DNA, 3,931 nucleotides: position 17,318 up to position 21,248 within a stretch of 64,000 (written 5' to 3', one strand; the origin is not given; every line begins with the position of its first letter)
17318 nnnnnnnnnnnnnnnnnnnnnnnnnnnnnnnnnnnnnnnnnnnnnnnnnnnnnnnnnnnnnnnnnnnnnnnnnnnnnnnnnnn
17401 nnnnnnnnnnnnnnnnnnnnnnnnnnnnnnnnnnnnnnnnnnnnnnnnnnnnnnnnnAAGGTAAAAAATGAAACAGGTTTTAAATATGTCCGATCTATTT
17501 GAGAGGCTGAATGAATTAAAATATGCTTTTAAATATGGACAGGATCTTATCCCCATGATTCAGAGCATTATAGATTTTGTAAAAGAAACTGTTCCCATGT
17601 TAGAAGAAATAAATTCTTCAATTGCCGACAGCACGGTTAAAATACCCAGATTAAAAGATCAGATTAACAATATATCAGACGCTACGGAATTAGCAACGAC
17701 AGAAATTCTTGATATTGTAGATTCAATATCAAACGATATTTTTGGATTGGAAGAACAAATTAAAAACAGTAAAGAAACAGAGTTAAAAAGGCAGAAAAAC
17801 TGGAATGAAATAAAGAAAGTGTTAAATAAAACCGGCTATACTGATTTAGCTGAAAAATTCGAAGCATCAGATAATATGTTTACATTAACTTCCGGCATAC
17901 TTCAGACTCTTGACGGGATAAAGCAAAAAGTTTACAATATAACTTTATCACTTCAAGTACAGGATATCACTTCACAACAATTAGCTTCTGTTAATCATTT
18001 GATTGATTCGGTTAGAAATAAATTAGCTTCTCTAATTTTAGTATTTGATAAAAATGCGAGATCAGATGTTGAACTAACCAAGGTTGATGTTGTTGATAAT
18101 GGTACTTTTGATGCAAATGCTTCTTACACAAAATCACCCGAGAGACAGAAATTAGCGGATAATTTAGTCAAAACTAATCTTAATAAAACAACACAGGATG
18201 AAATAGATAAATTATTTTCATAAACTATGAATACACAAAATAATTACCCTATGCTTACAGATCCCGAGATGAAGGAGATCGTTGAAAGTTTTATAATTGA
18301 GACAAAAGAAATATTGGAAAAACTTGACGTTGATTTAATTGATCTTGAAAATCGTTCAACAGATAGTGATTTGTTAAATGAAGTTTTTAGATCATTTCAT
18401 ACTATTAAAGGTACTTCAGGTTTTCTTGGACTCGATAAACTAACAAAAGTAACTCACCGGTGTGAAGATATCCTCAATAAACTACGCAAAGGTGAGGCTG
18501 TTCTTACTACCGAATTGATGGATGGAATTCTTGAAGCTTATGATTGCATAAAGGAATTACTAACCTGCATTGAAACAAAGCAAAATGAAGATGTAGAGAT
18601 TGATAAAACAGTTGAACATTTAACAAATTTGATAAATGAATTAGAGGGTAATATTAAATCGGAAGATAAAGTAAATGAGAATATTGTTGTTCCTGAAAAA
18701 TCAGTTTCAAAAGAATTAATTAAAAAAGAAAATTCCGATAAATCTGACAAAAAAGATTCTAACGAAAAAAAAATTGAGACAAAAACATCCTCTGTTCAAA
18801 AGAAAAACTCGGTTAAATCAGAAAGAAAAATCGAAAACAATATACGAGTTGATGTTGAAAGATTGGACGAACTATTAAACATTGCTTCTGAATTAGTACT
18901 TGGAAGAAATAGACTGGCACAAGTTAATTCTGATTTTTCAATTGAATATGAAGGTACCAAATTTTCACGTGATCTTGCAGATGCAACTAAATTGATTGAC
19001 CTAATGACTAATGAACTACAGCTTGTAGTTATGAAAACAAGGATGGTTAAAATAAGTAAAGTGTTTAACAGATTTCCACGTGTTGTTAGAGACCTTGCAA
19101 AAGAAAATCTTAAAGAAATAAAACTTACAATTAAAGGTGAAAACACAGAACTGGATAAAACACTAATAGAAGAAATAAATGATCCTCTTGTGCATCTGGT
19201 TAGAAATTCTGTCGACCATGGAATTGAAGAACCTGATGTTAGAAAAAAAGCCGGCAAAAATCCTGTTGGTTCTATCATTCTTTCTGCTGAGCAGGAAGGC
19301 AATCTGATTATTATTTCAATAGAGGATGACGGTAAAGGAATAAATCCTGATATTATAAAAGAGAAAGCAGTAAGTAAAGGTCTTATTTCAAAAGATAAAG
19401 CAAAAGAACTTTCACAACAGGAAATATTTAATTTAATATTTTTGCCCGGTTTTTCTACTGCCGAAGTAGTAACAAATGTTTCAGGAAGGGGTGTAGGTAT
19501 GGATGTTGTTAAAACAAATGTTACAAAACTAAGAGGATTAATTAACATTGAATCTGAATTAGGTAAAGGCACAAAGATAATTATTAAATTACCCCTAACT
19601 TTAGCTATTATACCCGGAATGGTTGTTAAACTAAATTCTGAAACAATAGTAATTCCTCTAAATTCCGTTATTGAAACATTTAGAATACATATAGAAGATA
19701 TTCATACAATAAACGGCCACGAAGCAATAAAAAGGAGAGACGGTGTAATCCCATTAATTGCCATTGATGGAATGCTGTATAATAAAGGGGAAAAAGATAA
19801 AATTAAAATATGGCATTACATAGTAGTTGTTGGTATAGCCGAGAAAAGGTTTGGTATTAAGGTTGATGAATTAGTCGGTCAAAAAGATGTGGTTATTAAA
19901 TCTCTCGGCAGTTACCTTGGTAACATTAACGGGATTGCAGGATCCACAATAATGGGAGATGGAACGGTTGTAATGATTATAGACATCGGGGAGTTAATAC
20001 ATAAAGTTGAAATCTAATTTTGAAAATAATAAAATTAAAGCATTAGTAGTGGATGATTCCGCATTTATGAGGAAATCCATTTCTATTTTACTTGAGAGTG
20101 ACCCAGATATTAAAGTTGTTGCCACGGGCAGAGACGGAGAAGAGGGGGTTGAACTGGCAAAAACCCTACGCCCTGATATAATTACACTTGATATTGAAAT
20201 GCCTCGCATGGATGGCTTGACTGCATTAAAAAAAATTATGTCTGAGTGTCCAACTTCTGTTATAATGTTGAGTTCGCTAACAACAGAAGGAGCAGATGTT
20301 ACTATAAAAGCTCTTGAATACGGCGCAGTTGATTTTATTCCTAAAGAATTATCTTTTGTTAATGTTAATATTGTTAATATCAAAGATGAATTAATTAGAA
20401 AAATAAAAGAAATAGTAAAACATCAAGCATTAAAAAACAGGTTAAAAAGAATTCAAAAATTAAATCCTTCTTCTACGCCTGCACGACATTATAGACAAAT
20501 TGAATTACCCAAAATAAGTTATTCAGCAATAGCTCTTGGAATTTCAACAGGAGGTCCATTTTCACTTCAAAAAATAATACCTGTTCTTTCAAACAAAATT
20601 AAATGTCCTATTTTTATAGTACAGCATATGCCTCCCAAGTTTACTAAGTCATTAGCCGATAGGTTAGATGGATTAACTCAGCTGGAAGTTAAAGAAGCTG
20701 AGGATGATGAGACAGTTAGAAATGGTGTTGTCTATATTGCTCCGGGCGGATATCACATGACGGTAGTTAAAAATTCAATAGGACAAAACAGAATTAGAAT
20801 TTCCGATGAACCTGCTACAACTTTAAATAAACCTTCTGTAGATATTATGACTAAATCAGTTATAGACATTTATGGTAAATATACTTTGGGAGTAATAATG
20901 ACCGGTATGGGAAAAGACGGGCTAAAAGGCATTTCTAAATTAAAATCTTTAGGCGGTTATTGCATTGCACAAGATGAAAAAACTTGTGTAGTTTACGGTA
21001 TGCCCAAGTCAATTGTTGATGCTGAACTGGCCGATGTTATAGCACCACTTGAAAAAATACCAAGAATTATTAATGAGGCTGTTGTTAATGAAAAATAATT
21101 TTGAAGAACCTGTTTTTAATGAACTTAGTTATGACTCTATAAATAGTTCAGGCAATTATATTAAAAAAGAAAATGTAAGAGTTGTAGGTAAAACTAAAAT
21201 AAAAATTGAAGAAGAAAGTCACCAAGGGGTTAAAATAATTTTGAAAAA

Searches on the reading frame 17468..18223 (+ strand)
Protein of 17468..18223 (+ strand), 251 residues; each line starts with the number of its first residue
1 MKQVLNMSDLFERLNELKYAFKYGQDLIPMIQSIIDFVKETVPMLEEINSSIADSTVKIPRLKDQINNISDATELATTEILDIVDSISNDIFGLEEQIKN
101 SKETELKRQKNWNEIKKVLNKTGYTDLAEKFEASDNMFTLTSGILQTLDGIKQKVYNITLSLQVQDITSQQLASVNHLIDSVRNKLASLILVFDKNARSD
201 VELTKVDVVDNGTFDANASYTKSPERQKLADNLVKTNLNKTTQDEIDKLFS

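Call 19: search_protein_families(library=pfam, proteins=[window:17468-18223:+], max_evalue=0.001)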
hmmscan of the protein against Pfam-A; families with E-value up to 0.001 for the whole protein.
window:17468-18223:+ (251 aa): 3 families
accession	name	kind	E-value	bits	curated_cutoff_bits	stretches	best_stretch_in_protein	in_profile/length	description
PF04344.18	CheZ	-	2.6e-07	31.2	30.7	1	48-249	23-197/203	Chemotaxis phosphatase, CheZ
PF23854.1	DUF7217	-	6.3e-05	23.2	29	0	22-103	126-205/238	Domain of unknown function (DUF7217)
PF10234.14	Cluap1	-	0.00076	19.4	25.8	1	6-118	111-222/268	Clusterin-associated protein-1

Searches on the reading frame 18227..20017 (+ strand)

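Call 89: search_protein_families(library=pfam, proteins=[window:18227-20017:+], max_evalue=0.001)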
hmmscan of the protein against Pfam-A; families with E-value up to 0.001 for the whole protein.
window:18227-20017:+ (596 aa): 4 families
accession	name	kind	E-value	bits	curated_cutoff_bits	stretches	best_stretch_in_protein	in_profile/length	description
PF01584.24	CheW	-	3.8e-21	75.6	23.5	1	464-594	2-137/138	CheW-like domain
PF02518.31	HATPase_c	-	3.5e-17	63.3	26.4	1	319-458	4-110/111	Histidine kinase-, DNA gyrase B-, and HSP90-like ATPase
PF02895.20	H-kinase_dim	-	9.5e-16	58.5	23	1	205-271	3-68/68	Signal transducing histidine kinase, homodimeric domain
PF01627.28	Hpt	-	7.3e-15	55.4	24.6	1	17-107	1-73/84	Hpt domain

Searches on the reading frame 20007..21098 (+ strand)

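Call 89: search_protein_families(library=pfam, proteins=[window:20007-21098:+], max_evalue=0.001)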
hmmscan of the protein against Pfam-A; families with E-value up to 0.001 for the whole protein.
window:20007-21098:+ (363 aa): 2 families
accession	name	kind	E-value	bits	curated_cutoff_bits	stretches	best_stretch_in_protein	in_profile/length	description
PF01339.22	CheB_methylest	-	2.6e-61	206.8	24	1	175-354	1-173/174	CheB methylesterase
PF00072.30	Response_reg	-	2.4e-22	79.6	30.2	1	13-116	2-102/111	Response regulator receiver domain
